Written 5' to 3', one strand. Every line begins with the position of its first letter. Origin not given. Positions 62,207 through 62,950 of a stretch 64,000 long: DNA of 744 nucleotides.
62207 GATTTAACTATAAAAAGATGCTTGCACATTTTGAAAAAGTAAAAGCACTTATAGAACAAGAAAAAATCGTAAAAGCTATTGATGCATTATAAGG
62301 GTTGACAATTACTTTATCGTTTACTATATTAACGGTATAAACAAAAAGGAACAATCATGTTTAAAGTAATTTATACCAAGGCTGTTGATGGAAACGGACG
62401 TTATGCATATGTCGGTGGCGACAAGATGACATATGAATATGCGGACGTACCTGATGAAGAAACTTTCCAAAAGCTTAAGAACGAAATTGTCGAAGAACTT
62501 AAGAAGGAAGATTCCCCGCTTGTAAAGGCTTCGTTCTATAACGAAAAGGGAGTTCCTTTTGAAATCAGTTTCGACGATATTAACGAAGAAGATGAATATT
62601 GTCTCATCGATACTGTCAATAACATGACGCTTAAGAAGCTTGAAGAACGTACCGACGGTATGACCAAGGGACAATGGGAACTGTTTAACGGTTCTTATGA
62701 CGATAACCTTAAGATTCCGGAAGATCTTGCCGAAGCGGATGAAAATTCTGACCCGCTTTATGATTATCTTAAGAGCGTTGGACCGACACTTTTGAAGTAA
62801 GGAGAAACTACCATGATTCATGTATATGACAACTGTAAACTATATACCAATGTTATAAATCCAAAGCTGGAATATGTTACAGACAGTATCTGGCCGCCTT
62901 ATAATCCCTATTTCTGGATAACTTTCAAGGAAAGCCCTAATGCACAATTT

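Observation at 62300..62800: Acidic 147-aa protein with its own near-consensus promoter inserted inside the paralog array (candidate DNA mimic / anti-restriction factor)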

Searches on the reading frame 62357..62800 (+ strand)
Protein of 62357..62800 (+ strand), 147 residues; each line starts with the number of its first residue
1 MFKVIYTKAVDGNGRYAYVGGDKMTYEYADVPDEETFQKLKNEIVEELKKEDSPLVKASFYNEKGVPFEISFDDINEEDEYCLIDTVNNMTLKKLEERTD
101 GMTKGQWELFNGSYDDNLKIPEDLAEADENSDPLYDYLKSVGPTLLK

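Call 5: search_protein_families(library=pfam, proteins=[window:62357-62800:+], max_evalue=1)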
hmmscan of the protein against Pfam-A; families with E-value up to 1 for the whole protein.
window:62357-62800:+ (147 aa): 3 families
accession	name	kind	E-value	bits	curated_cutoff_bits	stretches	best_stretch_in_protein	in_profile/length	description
PF19024.5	DUF5750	-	0.0095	16.9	27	1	24-70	18-63/91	Family of unknown function (DUF5750)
PF03670.18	UPF0184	-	0.076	13.9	21.5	1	82-132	33-82/83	Uncharacterised protein family (UPF0184)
PF12132.13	DUF3587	-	0.12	12.3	25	1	41-86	49-94/201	Protein of unknown function (DUF3587)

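Call 6: search_protein_families(library=phrogs, proteins=[window:62357-62800:+], max_evalue=1)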
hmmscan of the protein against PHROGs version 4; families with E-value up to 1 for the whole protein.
window:62357-62800:+ (147 aa): 4 families
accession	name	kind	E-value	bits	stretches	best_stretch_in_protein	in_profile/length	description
phrog_37028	-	unknown function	0.023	15.7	1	27-96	33-103/164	-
phrog_3902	-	unknown function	0.075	13.7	1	34-95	88-150/152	-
phrog_9262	-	unknown function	0.17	12.3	1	41-103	122-178/253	-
phrog_25142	-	unknown function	0.24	12.8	1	88-118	2-32/133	-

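Call 8: search_dna_similar(query=window:62357-62797:+, collection=phages, mode=protein, max_evalue=0.01, max_rows=30)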
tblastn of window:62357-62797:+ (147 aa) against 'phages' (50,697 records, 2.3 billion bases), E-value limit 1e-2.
No match.

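Call 11: find_homologous_proteins(query=window:62357-62797:+, max_evalue=0.01)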
Query window:62357-62797:+ (147 aa): 10 proteins with E <= 0.01 among 60 candidates.
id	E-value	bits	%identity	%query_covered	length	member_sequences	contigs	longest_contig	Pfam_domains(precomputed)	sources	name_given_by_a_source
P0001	1.6e-84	299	92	100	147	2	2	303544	-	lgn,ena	-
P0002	5.0e-83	294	92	100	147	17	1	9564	-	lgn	-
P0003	5.2e-82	291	90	100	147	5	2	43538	-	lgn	-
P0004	5.3e-75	268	86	100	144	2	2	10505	-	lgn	-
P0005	1.3e-73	264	84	100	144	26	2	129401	-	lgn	-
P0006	5.0e-73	262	83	100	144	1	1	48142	-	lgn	-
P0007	1.5e-56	208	66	100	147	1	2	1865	-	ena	-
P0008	5.7e-39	151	60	84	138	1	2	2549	-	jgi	-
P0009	7.0e-39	151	60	84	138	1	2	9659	-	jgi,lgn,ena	-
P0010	6.7e-35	138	54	100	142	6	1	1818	-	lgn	-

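Call 12: find_related_loci(query=window:62357-62797:+, collection=viral_contigs, flank=10000)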
Query window:62357-62797:+ (147 aa) in viral_contigs; peptide patterns used: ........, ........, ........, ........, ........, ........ (x = any residue, [..] = any of these).
12 stretches matched a pattern, but none encodes a relative of the query by tblastn (E <= 1e-3).

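Call 13: find_encoding_contigs(protein=P0001, flank=10000, max_places=3)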
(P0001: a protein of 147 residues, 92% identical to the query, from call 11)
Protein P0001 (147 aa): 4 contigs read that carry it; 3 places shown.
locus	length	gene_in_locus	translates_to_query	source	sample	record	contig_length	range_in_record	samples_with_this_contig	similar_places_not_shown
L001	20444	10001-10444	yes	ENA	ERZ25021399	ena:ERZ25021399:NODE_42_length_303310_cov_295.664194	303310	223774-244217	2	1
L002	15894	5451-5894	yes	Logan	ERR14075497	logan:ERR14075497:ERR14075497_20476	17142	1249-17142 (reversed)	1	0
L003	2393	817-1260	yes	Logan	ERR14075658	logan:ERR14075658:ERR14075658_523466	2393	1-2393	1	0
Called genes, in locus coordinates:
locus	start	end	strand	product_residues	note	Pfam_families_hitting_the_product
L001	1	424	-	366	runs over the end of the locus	-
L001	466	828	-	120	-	-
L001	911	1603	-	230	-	-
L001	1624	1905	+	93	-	-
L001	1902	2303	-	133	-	-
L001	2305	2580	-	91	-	-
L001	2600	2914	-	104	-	-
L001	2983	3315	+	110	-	-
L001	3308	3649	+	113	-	-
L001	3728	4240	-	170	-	-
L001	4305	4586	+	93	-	-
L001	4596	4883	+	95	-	-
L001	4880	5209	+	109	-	-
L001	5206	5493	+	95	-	-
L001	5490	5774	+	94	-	-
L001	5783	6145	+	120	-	-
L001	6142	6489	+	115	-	-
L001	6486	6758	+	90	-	-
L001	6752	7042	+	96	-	-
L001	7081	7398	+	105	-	-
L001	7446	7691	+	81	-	-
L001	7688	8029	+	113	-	-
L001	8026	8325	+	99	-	-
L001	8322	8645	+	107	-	-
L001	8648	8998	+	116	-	-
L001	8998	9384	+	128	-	-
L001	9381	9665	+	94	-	-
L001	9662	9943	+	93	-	-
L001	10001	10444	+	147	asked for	-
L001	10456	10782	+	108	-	-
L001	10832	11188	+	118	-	-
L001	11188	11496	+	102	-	-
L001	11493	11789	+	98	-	-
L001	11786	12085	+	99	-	-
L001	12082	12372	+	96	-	-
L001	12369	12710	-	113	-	-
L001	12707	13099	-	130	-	-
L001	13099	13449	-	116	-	-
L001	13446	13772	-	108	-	-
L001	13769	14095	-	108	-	-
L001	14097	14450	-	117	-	-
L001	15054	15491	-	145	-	PF16790:Phage_clamp_A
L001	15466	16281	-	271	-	PF13712:Glyco_tranf_2_5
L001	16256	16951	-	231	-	-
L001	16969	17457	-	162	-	PF24308:DUF7487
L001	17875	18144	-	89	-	-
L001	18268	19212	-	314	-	PF13177:DNA_pol3_delta2 (faint), PF00004:AAA, PF13173:AAA_14 (weak), PF13401:AAA_22 (faint)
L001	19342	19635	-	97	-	-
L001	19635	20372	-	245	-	-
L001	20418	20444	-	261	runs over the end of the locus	PF12705:PDDEXK_1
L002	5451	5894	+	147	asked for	-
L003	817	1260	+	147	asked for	-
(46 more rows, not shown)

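Call 14: find_encoding_contigs(protein=P0005, flank=10000, max_places=3)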
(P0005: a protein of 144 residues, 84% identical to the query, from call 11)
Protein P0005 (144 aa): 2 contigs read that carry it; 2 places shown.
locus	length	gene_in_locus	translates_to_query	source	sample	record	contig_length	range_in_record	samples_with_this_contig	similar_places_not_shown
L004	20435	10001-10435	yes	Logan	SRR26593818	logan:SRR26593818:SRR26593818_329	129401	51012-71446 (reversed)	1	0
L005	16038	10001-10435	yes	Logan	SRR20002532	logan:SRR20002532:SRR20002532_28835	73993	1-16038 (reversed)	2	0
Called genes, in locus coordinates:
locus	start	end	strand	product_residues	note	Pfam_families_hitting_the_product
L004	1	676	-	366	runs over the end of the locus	-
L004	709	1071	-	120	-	-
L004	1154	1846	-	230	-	-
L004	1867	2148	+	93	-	-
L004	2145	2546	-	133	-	-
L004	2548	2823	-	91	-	-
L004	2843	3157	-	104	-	-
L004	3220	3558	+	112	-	-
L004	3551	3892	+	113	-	-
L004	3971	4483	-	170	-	-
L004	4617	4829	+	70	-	-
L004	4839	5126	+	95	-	-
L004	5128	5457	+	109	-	-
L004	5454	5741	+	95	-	-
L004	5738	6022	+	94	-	-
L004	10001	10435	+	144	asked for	-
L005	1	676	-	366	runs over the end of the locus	-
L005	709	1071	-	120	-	-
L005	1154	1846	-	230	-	-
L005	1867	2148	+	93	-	-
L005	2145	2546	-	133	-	-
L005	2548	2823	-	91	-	-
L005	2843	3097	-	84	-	-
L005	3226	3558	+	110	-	-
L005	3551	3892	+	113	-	-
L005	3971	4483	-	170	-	-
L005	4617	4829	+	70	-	-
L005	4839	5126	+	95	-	-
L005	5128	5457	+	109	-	-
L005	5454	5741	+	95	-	-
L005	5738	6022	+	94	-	-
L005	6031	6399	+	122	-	-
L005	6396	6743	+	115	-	-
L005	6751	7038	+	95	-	-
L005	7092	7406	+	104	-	-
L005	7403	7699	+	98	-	-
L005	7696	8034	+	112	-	-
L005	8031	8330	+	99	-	-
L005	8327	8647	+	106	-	-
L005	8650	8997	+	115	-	-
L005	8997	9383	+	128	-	-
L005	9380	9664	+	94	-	-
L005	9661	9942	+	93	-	-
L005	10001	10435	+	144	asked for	-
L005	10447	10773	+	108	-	-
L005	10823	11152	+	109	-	-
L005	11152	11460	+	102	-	-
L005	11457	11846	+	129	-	-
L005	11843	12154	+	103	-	-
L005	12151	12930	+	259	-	PF00977:His_biosynth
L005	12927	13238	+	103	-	-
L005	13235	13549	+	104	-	-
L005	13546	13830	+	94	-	-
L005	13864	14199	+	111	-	-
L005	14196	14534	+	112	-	-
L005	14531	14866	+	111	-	-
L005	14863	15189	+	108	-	-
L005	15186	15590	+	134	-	-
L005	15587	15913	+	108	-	-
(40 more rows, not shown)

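Call 15: find_encoding_contigs(protein=P0009, flank=10000, max_places=3)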
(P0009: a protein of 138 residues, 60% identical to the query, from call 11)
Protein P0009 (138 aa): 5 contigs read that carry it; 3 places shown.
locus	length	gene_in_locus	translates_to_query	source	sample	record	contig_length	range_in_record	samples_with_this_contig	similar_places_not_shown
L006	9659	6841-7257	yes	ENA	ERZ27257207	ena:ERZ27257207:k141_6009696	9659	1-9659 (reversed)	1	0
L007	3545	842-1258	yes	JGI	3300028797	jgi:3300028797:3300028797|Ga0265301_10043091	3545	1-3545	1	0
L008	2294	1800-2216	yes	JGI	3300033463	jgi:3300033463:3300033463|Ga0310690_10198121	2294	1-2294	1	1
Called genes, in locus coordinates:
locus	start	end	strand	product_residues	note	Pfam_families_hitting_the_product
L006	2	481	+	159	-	?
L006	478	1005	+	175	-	-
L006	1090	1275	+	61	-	-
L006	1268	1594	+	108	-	-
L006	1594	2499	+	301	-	-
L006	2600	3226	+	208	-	-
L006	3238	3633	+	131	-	-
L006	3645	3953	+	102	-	-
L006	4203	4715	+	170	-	-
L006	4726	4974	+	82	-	-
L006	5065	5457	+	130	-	-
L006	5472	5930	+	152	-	-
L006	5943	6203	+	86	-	-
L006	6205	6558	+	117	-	-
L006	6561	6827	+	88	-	-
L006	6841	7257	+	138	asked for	-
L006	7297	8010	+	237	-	-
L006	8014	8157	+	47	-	-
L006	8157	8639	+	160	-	-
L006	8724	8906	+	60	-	-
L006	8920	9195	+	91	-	-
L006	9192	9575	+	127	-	-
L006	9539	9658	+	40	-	?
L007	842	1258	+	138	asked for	-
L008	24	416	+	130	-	-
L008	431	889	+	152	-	-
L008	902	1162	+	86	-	-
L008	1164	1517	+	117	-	-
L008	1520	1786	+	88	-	-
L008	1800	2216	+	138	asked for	-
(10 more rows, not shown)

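Call 33: predict_structure(alignment_id=A1)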
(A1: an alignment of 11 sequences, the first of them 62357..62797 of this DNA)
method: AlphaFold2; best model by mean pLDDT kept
length: 147 residues; sequences in the alignment: 11
mean_pLDDT: 91.9   pTM: 0.87
mean pLDDT of the five models: 91.9, 91.1, 90.1, 89.5, 87.8
residues with pLDDT >= 90: 106; 70-90: 39; 50-70: 2; < 50: 0
segments of 3 or more residues with pLDDT < 50: none
pLDDT, mean of each block of 10 residues (from residue 1): 96 86 94 98 97 96 94 94 95 92 92 86 78 92 90
secondary structure, 60 per line:
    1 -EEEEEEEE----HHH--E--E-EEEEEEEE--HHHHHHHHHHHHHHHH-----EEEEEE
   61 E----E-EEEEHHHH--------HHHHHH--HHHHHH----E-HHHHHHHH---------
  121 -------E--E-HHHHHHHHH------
elements in order: E2-9 E24-31 H34-49 E55-61 E68-71 H72-75 H84-89 H92-97 H104-111 H133-141

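Call 35: search_protein_representatives(alignment_id=A1)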
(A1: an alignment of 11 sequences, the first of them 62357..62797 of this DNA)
Query: 11 sequences, 147 profile positions. Proteins with E-value up to 0.001 (for the whole library): 7; up to 1e-10: 6; up to 1e-30: 3. The best 7 are listed.
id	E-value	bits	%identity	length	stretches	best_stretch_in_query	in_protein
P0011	1.2e-61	223.3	-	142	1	1-147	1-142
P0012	3.6e-41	156.9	-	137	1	1-108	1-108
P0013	1.5e-36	141.9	-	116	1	1-112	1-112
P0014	1.4e-16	77.0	-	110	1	1-85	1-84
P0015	3.3e-16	75.9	-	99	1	1-56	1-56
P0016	1.5e-12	64.0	-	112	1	78-147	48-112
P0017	6.5e-04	36.0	-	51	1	90-147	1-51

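Call 42: fold_search(model_id=the predicted structure, library=viral)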
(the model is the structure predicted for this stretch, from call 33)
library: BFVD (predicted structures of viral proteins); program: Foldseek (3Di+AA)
matches with E <= 10: 611; with E <= 0.001: 0
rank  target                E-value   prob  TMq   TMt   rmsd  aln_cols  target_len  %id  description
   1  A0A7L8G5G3            5.9e-03  0.90  0.32  0.29  10.3       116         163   13  (no name in the UniProt tables at hand)
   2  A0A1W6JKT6            1.8e-02  0.69  0.33  0.46  10.5       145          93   12  Uncharacterized protein [Lactococcus phage AM4]
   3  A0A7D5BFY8            3.6e-02  0.72  0.28  0.49   4.1        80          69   14  Uncharacterized protein [Stenotrophomonas phage vB_SmaS-AXL_3]
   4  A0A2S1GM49            3.9e-02  0.99  0.31  0.77   3.6        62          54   11  Uncharacterized protein [Erwinia phage Cronus]
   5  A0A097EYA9            7.9e-02  0.51  0.26  0.25   6.1        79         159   10  Uncharacterized protein [Escherichia phage 121Q]
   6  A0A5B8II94            9.0e-02  0.14  0.26  0.22  24.7       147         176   20  Uncharacterized protein (Fragment) [Mimiviridae sp. ChoanoV1]
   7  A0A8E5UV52            1.1e-01  0.54  0.29  0.54   4.0        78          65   10  (no name in the UniProt tables at hand)
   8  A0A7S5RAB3            1.2e-01  0.63  0.27  0.27   2.9        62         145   14  (no name in the UniProt tables at hand)
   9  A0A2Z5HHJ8            1.3e-01  0.57  0.31  0.37   5.1        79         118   11  (no name in the UniProt tables at hand)
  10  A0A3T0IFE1            1.3e-01  0.30  0.30  0.27  11.2       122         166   16  (no name in the UniProt tables at hand)
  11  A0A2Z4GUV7            1.3e-01  0.13  0.19  0.25  14.0        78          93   17  (no name in the UniProt tables at hand)
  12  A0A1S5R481            1.4e-01  0.60  0.29  0.55   3.5        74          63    9  Uncharacterized protein [Pseudomonas phage pf16]
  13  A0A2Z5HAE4            1.5e-01  0.66  0.29  0.37   3.9        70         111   11  Uncharacterized protein [Pseudomonas phage phCDa]
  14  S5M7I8                1.5e-01  0.33  0.24  0.43   4.5        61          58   11  Uncharacterized protein [Sinorhizobium phage phiM12]
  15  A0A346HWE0            1.8e-01  0.44  0.28  0.51   4.0        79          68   13  (no name in the UniProt tables at hand)
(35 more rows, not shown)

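Call 50: find_encoding_contigs(protein=P0010, flank=10000, max_places=4)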
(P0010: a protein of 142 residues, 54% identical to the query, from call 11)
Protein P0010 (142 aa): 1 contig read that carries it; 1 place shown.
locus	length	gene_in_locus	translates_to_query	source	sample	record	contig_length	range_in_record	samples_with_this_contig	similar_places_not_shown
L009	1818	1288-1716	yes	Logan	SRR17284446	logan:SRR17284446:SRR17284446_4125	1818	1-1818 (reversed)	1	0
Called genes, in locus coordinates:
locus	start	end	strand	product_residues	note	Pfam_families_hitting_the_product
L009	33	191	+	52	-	-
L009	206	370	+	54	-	-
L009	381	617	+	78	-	-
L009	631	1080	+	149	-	-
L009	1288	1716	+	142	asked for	-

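Call 51: find_encoding_contigs(protein=P0007, flank=10000, max_places=4)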
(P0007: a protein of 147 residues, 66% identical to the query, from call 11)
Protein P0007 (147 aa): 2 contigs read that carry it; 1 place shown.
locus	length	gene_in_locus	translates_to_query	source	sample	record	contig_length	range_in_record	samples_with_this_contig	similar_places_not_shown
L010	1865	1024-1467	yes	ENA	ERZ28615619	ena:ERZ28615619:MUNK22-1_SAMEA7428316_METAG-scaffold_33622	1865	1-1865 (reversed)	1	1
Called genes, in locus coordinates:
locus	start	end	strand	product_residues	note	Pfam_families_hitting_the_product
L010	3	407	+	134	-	?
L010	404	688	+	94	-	-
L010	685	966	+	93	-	-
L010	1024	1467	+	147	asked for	-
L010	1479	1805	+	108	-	-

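Call 58: search_solved_structures(query=A1, max_evalue=10)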
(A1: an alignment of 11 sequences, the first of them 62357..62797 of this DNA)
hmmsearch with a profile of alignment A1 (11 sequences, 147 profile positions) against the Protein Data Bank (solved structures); distinct sequences matched with E-value up to 10: 4.
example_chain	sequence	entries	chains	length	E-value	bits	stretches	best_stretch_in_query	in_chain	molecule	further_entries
4ky3_A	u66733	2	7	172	0.051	16.8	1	24-62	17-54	designed protein OR327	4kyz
1qys_A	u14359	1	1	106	0.098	15.9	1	24-65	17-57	TOP7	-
1usd_A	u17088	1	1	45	0.99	12.6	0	33-51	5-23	VASODILATOR-STIMULATED PHOSPHOPROTEIN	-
1use_A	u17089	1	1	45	1.2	12.4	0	33-51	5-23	VASODILATOR-STIMULATED PHOSPHOPROTEIN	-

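Call 59: search_protein_families(library=padloc, proteins=[window:62357-62797:+, L001:10456-10779:+], max_evalue=1)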
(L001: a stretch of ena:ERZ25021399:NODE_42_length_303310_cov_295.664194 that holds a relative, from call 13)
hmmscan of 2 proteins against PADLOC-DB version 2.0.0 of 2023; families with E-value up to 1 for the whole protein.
window:62357-62797:+ (147 aa): 0 families

L001:10456-10779:+ (108 aa): 0 families

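Call 65: find_related_loci(query=A1, collection=metagenome_contigs, flank=6000)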
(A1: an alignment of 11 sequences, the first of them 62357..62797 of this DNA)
Query A1 (147 aa) in metagenome_contigs; peptide patterns used: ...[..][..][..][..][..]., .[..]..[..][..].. (x = any residue, [..] = any of these).
600 stretches matched a pattern (row limit reached: there are more); 5 encode a relative of the query (tblastn E <= 1e-3); 5 distinct loci.
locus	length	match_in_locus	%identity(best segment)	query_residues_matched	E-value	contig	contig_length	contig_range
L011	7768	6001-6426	56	1-147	1e-47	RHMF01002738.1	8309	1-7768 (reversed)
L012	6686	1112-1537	55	1-147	4e-47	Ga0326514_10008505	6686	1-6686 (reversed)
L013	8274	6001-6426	54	1-147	4e-46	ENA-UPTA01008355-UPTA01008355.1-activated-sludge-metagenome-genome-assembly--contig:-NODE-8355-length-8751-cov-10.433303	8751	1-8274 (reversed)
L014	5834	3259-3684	54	1-147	4e-46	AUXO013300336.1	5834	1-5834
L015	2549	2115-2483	60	1-123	1e-45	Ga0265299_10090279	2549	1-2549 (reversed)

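Call 66: find_related_loci(query=A1, collection=genome_contigs, flank=6000)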
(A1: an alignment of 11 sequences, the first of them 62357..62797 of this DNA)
Query A1 (147 aa) in genome_contigs; peptide patterns used: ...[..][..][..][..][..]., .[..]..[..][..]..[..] (x = any residue, [..] = any of these).
200 stretches matched a pattern; 1 encode a relative of the query (tblastn E <= 1e-3); 1 distinct loci.
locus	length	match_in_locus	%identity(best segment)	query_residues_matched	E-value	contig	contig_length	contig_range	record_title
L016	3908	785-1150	57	1-123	7e-40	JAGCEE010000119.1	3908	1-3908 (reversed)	MAG: Clostridia bacterium isolate RGIG9710 Yak_Omasum-3__c594755, whole genome shotgun sequence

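Call 80: search_protein_families(library=pfam, alignment_id=A1, max_evalue=1)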
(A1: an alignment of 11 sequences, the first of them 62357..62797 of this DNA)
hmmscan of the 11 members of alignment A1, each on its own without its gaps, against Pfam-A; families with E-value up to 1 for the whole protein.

A. member 1, window:62357-62797:+ (147 aa): 3 families
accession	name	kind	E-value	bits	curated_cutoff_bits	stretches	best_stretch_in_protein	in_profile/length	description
PF19024.5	DUF5750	-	0.0095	16.9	27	1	24-70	18-63/91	Family of unknown function (DUF5750)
PF03670.18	UPF0184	-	0.076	13.9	21.5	1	82-132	33-82/83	Uncharacterised protein family (UPF0184)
PF12132.13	DUF3587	-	0.12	12.3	25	1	41-86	49-94/201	Protein of unknown function (DUF3587)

B. families by the number of members that match (of 11 scanned): 7 families
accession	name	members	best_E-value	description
PF19024.5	DUF5750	7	0.0095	Family of unknown function (DUF5750)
PF08776.16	VASP_tetra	5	0.0095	VASP tetramerisation domain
PF13619.11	KTSC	4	0.054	KTSC domain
PF12132.13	DUF3587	4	0.096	Protein of unknown function (DUF3587)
PF23326.1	UBL_UBAC1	2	0.12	UBAC1 UBL-like domain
PF03670.18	UPF0184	1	0.076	Uncharacterised protein family (UPF0184)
PF15456.11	Uds1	1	0.16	Up-regulated During Septation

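Call 81: search_protein_families(library=ncbifam, proteins=[window:62357-62797:+, L001:10456-10779:+, L006:7792-8007:+, P0012, P0013], max_evalue=1)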
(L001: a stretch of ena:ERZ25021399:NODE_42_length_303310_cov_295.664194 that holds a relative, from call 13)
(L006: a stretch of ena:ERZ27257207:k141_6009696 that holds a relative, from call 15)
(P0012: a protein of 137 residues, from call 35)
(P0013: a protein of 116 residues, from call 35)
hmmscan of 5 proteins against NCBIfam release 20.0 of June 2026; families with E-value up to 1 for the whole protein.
window:62357-62797:+ (147 aa): 0 families

L001:10456-10779:+ (108 aa): 0 families

L006:7792-8007:+ (72 aa): 1 family
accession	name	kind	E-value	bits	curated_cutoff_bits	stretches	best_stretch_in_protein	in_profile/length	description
TIGR01323.1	nitrile_alph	equivalog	0.11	12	249.85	1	36-71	84-119/189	nitrile hydratase subunit alpha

P0012 (137 aa): 1 family
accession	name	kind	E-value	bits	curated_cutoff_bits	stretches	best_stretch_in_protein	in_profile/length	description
NF033643.1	EspJ_gen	equivalog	0.055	13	300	1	34-112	82-158/217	EspJ family T3SS effector ADP-ribosyltransferase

P0013 (116 aa): 0 families
